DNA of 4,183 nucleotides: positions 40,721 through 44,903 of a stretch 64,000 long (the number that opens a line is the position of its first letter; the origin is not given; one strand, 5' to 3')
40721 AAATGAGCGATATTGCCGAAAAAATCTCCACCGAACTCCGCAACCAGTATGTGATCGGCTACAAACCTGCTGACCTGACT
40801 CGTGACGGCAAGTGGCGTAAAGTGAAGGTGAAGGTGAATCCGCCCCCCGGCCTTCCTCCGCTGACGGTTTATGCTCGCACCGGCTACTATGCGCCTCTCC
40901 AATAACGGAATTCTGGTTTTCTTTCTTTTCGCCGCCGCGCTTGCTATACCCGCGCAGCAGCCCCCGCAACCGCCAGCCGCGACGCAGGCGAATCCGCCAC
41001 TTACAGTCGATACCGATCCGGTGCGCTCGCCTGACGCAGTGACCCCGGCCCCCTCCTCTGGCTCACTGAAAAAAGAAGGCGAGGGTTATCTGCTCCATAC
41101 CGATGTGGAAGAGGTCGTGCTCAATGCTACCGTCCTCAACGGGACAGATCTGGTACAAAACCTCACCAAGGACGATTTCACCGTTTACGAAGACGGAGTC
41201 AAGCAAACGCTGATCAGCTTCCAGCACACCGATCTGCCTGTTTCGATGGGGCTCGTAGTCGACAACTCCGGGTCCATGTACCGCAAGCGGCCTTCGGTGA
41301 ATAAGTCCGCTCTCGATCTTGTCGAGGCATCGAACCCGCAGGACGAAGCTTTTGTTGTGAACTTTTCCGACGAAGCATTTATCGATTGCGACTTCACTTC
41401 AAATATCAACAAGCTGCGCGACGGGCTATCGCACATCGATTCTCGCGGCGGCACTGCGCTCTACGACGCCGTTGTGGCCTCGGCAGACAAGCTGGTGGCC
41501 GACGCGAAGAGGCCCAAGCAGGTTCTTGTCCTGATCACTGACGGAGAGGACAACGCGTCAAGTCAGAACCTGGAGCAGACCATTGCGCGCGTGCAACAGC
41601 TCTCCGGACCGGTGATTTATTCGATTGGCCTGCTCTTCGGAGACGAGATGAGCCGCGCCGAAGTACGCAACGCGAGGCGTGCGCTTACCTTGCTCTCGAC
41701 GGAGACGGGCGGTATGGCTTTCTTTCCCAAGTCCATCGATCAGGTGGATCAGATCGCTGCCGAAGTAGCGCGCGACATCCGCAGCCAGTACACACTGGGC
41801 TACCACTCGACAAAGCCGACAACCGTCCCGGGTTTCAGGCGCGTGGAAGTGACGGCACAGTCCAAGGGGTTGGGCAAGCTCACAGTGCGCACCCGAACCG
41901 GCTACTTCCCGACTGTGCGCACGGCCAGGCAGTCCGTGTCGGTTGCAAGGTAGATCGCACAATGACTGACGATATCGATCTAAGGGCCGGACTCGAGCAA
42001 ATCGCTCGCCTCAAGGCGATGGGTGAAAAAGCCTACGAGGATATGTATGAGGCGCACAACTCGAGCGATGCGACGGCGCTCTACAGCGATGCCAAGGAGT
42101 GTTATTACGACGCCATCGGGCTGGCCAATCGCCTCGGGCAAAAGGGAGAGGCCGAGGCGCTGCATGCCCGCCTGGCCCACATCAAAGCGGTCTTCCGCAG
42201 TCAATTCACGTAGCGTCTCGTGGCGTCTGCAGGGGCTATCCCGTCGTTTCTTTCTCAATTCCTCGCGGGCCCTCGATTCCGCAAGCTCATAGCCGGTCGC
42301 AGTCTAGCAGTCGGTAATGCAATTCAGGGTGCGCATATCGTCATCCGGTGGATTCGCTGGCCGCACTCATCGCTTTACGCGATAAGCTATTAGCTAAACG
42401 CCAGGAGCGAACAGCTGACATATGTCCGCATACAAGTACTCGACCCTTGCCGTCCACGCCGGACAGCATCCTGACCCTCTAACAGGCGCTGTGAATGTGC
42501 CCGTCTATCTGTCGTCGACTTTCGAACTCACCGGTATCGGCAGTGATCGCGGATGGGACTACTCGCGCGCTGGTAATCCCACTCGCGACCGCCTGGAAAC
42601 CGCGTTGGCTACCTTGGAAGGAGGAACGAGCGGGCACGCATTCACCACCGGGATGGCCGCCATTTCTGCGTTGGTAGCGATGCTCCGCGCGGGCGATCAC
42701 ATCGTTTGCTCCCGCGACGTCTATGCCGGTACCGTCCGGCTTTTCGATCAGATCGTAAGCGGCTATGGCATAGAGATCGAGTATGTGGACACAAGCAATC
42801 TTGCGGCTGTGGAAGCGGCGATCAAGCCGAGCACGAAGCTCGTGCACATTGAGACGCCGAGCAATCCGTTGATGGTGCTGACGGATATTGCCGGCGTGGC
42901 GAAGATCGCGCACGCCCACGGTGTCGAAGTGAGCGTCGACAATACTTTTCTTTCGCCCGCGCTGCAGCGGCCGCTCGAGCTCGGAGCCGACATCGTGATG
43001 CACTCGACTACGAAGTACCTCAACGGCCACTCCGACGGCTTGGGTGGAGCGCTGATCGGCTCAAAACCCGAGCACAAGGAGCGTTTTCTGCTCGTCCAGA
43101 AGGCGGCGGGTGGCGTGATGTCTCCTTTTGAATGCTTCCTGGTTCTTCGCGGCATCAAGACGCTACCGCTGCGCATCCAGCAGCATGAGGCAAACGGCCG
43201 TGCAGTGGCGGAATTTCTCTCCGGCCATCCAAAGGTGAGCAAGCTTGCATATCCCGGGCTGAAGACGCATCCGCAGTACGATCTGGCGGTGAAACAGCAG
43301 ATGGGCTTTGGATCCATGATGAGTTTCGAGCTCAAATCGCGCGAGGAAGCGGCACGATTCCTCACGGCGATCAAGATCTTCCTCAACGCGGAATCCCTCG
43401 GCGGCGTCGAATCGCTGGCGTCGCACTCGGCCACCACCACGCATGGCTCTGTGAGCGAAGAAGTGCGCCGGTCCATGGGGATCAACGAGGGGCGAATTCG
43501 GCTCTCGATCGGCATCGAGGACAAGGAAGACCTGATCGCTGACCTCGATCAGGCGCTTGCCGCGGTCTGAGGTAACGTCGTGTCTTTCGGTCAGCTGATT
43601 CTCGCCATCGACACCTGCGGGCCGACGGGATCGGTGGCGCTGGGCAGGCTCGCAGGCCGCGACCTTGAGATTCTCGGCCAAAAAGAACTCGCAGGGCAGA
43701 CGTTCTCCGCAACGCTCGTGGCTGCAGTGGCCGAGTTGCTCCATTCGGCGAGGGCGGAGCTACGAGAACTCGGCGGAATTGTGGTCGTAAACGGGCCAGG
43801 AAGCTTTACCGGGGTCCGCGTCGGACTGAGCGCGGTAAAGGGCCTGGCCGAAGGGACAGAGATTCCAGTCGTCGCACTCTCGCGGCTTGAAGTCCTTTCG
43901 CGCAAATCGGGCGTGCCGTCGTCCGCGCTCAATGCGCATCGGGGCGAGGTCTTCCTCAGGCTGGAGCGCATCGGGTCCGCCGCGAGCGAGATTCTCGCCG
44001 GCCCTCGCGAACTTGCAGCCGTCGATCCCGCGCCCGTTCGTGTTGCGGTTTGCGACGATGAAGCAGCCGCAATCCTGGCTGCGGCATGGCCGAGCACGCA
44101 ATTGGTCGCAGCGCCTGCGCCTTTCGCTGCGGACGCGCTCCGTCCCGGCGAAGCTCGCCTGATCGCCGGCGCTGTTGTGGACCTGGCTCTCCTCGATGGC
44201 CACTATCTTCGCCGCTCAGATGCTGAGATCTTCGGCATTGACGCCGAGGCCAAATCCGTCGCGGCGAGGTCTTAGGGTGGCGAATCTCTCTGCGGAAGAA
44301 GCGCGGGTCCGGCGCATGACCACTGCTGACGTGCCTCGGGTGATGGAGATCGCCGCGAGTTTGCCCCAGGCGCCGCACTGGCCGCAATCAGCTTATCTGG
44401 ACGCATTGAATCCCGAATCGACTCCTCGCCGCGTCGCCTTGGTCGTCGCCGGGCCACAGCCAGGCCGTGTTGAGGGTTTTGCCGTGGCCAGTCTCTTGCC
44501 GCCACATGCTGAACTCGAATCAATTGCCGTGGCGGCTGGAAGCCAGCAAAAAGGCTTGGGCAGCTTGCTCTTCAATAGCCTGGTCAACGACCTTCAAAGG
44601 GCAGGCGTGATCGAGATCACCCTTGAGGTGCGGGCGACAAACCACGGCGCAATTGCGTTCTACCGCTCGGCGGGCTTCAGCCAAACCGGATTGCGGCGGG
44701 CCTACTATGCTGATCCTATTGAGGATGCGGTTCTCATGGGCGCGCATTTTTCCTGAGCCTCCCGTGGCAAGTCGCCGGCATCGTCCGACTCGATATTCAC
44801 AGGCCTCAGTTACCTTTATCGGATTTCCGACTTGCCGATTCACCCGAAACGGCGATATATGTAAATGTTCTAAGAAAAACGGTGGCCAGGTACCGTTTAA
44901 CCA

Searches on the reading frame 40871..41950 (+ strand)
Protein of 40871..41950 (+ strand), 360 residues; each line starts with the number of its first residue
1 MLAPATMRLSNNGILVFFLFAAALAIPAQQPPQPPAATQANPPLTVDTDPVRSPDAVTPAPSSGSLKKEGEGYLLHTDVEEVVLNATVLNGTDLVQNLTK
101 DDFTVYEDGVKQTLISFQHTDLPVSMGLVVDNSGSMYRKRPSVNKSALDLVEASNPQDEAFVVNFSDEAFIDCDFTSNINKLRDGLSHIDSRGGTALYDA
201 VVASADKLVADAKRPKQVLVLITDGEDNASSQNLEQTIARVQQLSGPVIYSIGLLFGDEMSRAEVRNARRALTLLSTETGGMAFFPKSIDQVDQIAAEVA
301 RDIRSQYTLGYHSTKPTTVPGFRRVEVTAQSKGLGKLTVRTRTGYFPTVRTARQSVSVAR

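Call 58: search_protein_families(library=pfam, proteins=[window:40871-41950:+], max_evalue=0.0001)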
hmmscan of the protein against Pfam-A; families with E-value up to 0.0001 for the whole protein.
window:40871-41950:+ (360 aa): 2 families
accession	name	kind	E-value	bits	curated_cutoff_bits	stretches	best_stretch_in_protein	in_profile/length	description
PF13519.12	VWA_2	-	3.9e-13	50.4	27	1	128-226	3-107/107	von Willebrand factor type A domain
PF00092.34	VWA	-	1e-11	45.8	23.8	1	128-296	4-172/174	von Willebrand factor type A domain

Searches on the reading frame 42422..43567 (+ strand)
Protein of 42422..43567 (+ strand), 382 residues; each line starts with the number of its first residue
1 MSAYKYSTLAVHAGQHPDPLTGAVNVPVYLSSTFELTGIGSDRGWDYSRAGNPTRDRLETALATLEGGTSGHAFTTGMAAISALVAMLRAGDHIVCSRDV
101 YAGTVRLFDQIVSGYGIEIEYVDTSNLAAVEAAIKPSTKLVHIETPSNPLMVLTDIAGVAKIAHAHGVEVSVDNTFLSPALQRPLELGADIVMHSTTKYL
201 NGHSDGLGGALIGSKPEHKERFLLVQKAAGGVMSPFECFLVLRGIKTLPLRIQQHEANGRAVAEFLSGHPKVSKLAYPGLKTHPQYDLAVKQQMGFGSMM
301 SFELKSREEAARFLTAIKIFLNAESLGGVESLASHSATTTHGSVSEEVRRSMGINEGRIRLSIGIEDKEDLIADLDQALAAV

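Call 58: search_protein_families(library=pfam, proteins=[window:42422-43567:+], max_evalue=0.0001)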
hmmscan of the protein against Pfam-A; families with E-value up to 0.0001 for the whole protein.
window:42422-43567:+ (382 aa): 2 families
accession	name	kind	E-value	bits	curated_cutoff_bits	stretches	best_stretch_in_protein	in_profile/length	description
PF01053.26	Cys_Met_Meta_PP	-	4.1e-145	483.5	27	1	7-379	1-380/381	Cys/Met metabolism PLP-dependent enzyme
PF00266.25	Aminotran_5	-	3.3e-08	33.4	21.5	1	78-208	76-209/371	Aminotransferase class-V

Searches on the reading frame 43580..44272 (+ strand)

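Call 46: search_protein_families(library=pfam, proteins=[window:43580-44272:+], max_evalue=0.001)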
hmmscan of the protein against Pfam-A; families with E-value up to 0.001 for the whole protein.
window:43580-44272:+ (231 aa): 1 family
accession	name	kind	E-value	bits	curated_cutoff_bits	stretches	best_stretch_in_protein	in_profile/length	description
PF00814.31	TsaD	-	1e-15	58.6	24.8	1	36-109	23-96/264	tRNA N6-adenosine threonylcarbamoyltransferase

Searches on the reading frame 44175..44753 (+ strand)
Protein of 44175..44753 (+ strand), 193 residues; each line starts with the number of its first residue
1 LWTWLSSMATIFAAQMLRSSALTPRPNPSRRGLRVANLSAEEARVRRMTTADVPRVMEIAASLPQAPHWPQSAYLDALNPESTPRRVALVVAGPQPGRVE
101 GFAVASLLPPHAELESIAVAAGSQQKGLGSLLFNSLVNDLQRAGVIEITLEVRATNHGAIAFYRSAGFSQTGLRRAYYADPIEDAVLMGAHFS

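Call 46: search_protein_families(library=pfam, proteins=[window:44175-44753:+], max_evalue=0.001)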
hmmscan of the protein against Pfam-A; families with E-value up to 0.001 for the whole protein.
window:44175-44753:+ (193 aa): 5 families
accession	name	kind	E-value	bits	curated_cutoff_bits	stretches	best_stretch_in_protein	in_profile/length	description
PF00583.31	Acetyltransf_1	-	2.3e-14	54.1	20.7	1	67-168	14-116/116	Acetyltransferase (GNAT) family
PF13508.13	Acetyltransf_7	-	4.9e-08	33.7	27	1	97-169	12-83/84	Acetyltransferase (GNAT) domain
PF13673.13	Acetyltransf_10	-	9.9e-07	29.2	23.6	1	107-173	48-112/128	Acetyltransferase (GNAT) domain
PF08445.16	FR47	-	2e-06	28.1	22.1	1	109-171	19-80/86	FR47-like protein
PF13420.13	Acetyltransf_4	-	0.00071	20.1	24.3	1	119-178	83-144/155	Acetyltransferase (GNAT) domain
